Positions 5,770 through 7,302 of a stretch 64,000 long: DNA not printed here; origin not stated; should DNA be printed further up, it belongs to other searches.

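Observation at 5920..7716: Bona fide HydF-like [FeFe]-hydrogenase maturase GTPase, apparently orphan, fused in an operon with a small SAM methyltransferase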

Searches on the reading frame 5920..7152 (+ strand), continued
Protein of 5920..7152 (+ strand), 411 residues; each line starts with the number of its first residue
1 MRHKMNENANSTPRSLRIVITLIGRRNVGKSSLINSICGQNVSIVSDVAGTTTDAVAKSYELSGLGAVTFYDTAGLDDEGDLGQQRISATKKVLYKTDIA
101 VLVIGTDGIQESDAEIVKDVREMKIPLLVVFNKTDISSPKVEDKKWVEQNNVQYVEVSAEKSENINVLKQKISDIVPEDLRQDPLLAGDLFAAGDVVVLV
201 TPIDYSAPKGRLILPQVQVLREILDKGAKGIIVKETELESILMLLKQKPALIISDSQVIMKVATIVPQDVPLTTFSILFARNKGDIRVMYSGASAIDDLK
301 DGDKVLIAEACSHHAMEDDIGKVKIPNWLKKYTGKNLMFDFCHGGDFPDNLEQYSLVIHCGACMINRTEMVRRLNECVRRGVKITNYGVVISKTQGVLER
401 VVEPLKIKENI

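Call 82: search_protein_families(library=ncbifam, proteins=[L097:2154-3611:-, L097:5093-6874:-, L097:3914-5086:-, L095:11571-12584:-, L092:2686-3672:+, L038:9996-11417:+], max_evalue=1e-8)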
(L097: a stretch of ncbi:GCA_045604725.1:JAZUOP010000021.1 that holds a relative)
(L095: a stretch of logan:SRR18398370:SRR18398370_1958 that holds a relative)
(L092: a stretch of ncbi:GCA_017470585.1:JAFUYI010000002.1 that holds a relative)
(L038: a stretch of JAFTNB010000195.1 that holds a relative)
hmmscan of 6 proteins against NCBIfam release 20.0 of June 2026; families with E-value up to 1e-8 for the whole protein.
L097:2154-3611:- (485 aa): 20 families
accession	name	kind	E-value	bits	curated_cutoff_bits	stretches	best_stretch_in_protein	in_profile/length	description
TIGR04105.1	FeFe_hydrog_B1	subfamily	6.1e-158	526.3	450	1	5-458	3-459/462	monomeric [FeFe] hydrogenase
TIGR02512.1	FeFe_hydrog_A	subfamily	2.8e-46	158.1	405.95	1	142-414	3-300/375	[FeFe] hydrogenase, group A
NF040763.1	FeFe_hydrog_A6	exception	1.2e-43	149.4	765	1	141-408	140-432/571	NADH-dependent [FeFe] hydrogenase, group A6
NF040762.1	Hydr_FeFe_Clost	exception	6.6e-35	120.8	900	1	143-412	141-435/572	ferredoxin hydrogenase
NF058577.1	FdxA_fam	equivalog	1.8e-17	63.2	65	1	111-160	3-50/52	4Fe-4S ferredoxin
TIGR02700.1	flavo_MJ0208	hypoth_equivalog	4.7e-13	49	251.35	0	169-231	155-216/234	dihydromethanopterin reductase (acceptor)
TIGR03294.1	FrhG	equivalog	5.4e-12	45.9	245.5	0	100-160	159-217/228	coenzyme F420 hydrogenase subunit gamma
NF007658.0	PRK10330.1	equivalog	7.9e-12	45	260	0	168-210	64-105/181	electron transport protein HydN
NF045480.1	FdxA_Actino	equivalog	2.5e-11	43.8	125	0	170-236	17-82/107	ferredoxin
NF045992.1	CircClkLdpA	equivalog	3.1e-11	43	450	0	167-220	110-163/360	circadian clock protein LdpA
NF005505.0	PRK07118.1-4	equivalog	3.2e-11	43.2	378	0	170-209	224-262/265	Fe-S cluster domain-containing protein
NF041836.1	rnfB_Methano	equivalog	6e-11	42.3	445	0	170-209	224-262/265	Rnf electron transport complex subunit RnfB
TIGR02951.1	DMSO_dmsB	equivalog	1.6e-10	41.3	214.1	0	169-235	71-137/161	DMSO/selenate family reductase complex B subunit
NF005504.0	PRK07118.1-3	equivalog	1.7e-10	40.8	437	0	113-170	217-272/293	Fe-S cluster domain-containing protein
NF041715.1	arsenate_red_ArrB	equivalog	2.9e-10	40.1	450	0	169-215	64-110/233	arsenate respiratory reductase iron-sulfur subunit ArrB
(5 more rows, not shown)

L097:5093-6874:- (593 aa): 12 families
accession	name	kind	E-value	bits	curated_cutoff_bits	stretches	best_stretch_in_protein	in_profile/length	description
TIGR04105.1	FeFe_hydrog_B1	subfamily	8e-58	196.2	450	1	20-313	166-460/462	monomeric [FeFe] hydrogenase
TIGR02512.1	FeFe_hydrog_A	subfamily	4e-30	104.9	405.95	1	38-257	47-288/375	[FeFe] hydrogenase, group A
NF040763.1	FeFe_hydrog_A6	exception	1.9e-27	95.9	765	1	42-257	189-426/571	NADH-dependent [FeFe] hydrogenase, group A6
NF040762.1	Hydr_FeFe_Clost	exception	2.4e-15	56.2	900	1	39-257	185-425/572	ferredoxin hydrogenase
NF005506.0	PRK07118.1-5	equivalog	1.1e-12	48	388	0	11-57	215-261/279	Fe-S cluster domain-containing protein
NF058577.1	FdxA_fam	equivalog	1e-10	41.6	65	1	8-57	3-52/52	4Fe-4S ferredoxin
NF005503.0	PRK07118.1-2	equivalog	1.2e-10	41.1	252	0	14-57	140-183/292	RnfABCDGE type electron transport complex subunit B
TIGR01944.1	rnfB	subfamily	1.4e-10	41.1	68.7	0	11-57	112-159/190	RnfABCDGE type electron transport complex subunit B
NF005504.0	PRK07118.1-3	equivalog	4.1e-10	39.5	437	0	10-57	217-264/293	Fe-S cluster domain-containing protein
NF006446.0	PRK08764.1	equivalog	5.5e-10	39.3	220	0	380-422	19-61/139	Rnf electron transport complex subunit RnfB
NF045874.1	Vhu_polyferre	exception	9.7e-10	37.7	600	1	9-57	125-173/381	F420-non-reducing hydrogenase associated-polyferredoxin VhuB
NF041836.1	rnfB_Methano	equivalog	6.3e-09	35.6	445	0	11-57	215-261/265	Rnf electron transport complex subunit RnfB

L097:3914-5086:- (390 aa): 1 family
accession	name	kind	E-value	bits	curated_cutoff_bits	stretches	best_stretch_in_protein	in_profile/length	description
TIGR02865.1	spore_II_E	equivalog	3.5e-11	41.9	490.8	1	3-225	549-760/764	stage II sporulation protein E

L095:11571-12584:- (337 aa): 18 families
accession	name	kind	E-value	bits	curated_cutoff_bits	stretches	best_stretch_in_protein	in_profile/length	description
TIGR03956.1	rSAM_HydE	equivalog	1.2e-114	383.1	254.6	1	7-325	16-339/340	[FeFe] hydrogenase H-cluster radical SAM maturase HydE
TIGR03910.1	pyrrolys_PylB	equivalog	9.8e-51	172.7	348.2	1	7-276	23-297/347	methylornithine synthase PylB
TIGR00433.2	bioB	equivalog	2.4e-33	115.7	225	1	5-276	6-282/307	biotin synthase BioB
TIGR03957.1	rSAM_HmdB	equivalog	2e-22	79.8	320.9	1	13-276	14-279/317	5,10-methenyltetrahydromethanopterin hydrogenase cofactor biosynthesis protein HmdB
TIGR03551.1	F420_cofH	equivalog_domain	3.2e-20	72.3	374.1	1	3-114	2-115/345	5-amino-6-(D-ribitylamino)uracil--L-tyrosine 4-hydroxyphenyl transferase CofH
TIGR02351.2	thiH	equivalog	2.6e-19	69.5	380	1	15-197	50-236/364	2-iminoacetate synthase ThiH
TIGR03955.1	rSAM_HydG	equivalog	4.3e-15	55.1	312.15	1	11-193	58-251/470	[FeFe] hydrogenase H-cluster radical SAM maturase HydG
NF005609.0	PRK07360.1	equivalog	5.1e-15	55.1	426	1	2-113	21-137/374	7,8-didemethyl-8-hydroxy-5-deazariboflavin synthase subunit CofH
NF006687.0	PRK09234.1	equivalog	5.8e-14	51.2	1018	1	13-113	504-606/849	bifunctional FO biosynthesis protein CofGH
NF006308.0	PRK08508.1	equivalog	8.8e-14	51.4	377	1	46-275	15-247/279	biotin synthase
TIGR00423.1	TIGR00423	subfamily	1.5e-12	47.4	260.25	1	42-120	9-87/310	CofH family radical SAM protein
TIGR03699.1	menaquin_MqnC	equivalog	1.9e-12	46.7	428.1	1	7-115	8-118/342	cyclic dehypoxanthinyl futalosine synthase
NF004911.0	PRK06267.1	equivalog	8.1e-11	41.7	305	1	19-275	8-262/351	hypothetical protein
NF053743.1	LipS2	equivalog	9e-11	41.7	270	1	45-244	30-230/292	LipS2 family lipoyl synthase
TIGR03550.1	F420_cofG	equivalog_domain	1.1e-10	41.2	213.35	0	42-254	8-245/322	7,8-didemethyl-8-hydroxy-5-deazariboflavin synthase CofG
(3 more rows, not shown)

L092:2686-3672:+ (329 aa): 16 families
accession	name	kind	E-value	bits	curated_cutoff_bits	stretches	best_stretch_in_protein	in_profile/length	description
TIGR03956.1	rSAM_HydE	equivalog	2.2e-112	375.7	254.6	1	3-323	11-336/340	[FeFe] hydrogenase H-cluster radical SAM maturase HydE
TIGR03910.1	pyrrolys_PylB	equivalog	9.9e-47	159.5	348.2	1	3-277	18-297/347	methylornithine synthase PylB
TIGR00433.2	bioB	equivalog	8.7e-33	113.9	225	1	3-277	3-282/307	biotin synthase BioB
TIGR03957.1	rSAM_HmdB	equivalog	5.5e-23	81.7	320.9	1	6-277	4-279/317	5,10-methenyltetrahydromethanopterin hydrogenase cofactor biosynthesis protein HmdB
TIGR03551.1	F420_cofH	equivalog_domain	4e-22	78.5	374.1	1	4-115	2-115/345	5-amino-6-(D-ribitylamino)uracil--L-tyrosine 4-hydroxyphenyl transferase CofH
NF005609.0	PRK07360.1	equivalog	1.9e-17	63.1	426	1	2-114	20-137/374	7,8-didemethyl-8-hydroxy-5-deazariboflavin synthase subunit CofH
TIGR02351.2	thiH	equivalog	3.6e-16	59.2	380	1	19-189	53-227/364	2-iminoacetate synthase ThiH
TIGR03955.1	rSAM_HydG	equivalog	1.3e-15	56.8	312.15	1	8-161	52-214/470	[FeFe] hydrogenase H-cluster radical SAM maturase HydG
TIGR00423.1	TIGR00423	subfamily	4e-15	55.9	260.25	1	43-121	9-87/310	CofH family radical SAM protein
TIGR03699.1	menaquin_MqnC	equivalog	4.2e-15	55.4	428.1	1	2-114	2-116/342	cyclic dehypoxanthinyl futalosine synthase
NF006687.0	PRK09234.1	equivalog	2.3e-13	49.2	1018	1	4-114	493-606/849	bifunctional FO biosynthesis protein CofGH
TIGR03700.1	mena_SCO4494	equivalog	3.4e-13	49.3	434.55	1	3-115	11-124/351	aminofutalosine synthase MqnE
NF006308.0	PRK08508.1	equivalog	7.4e-13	48.3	377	1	46-276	14-247/279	biotin synthase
NF053743.1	LipS2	equivalog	1.5e-09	37.7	270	1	46-250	30-235/292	LipS2 family lipoyl synthase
TIGR03550.1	F420_cofG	equivalog_domain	2.6e-09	36.7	213.35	0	43-256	8-246/322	7,8-didemethyl-8-hydroxy-5-deazariboflavin synthase CofG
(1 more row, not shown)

L038:9996-11417:+ (474 aa): 8 families
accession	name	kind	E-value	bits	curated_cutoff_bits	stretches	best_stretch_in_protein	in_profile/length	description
TIGR03955.1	rSAM_HydG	equivalog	2.4e-148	494.4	312.15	1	14-473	9-468/470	[FeFe] hydrogenase H-cluster radical SAM maturase HydG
TIGR02351.2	thiH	equivalog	2.4e-84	283.5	380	1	37-383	23-356/364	2-iminoacetate synthase ThiH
TIGR04158.1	rSAM_MIA_synth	equivalog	1.4e-24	86.6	400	1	83-377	56-353/368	3-methyl-2-indolic acid synthase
TIGR03910.1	pyrrolys_PylB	equivalog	6.1e-24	84.6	348.2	1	35-375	4-327/347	methylornithine synthase PylB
TIGR03956.1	rSAM_HydE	equivalog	1.5e-23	83.6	254.6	1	44-314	6-262/340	[FeFe] hydrogenase H-cluster radical SAM maturase HydE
NF005609.0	PRK07360.1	equivalog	5.8e-13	48.3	426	1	33-169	5-138/374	7,8-didemethyl-8-hydroxy-5-deazariboflavin synthase subunit CofH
TIGR03551.1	F420_cofH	equivalog_domain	4.6e-10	38.9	374.1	1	54-163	6-115/345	5-amino-6-(D-ribitylamino)uracil--L-tyrosine 4-hydroxyphenyl transferase CofH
TIGR03700.1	mena_SCO4494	equivalog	5.3e-09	35.5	434.55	1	40-163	2-124/351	aminofutalosine synthase MqnE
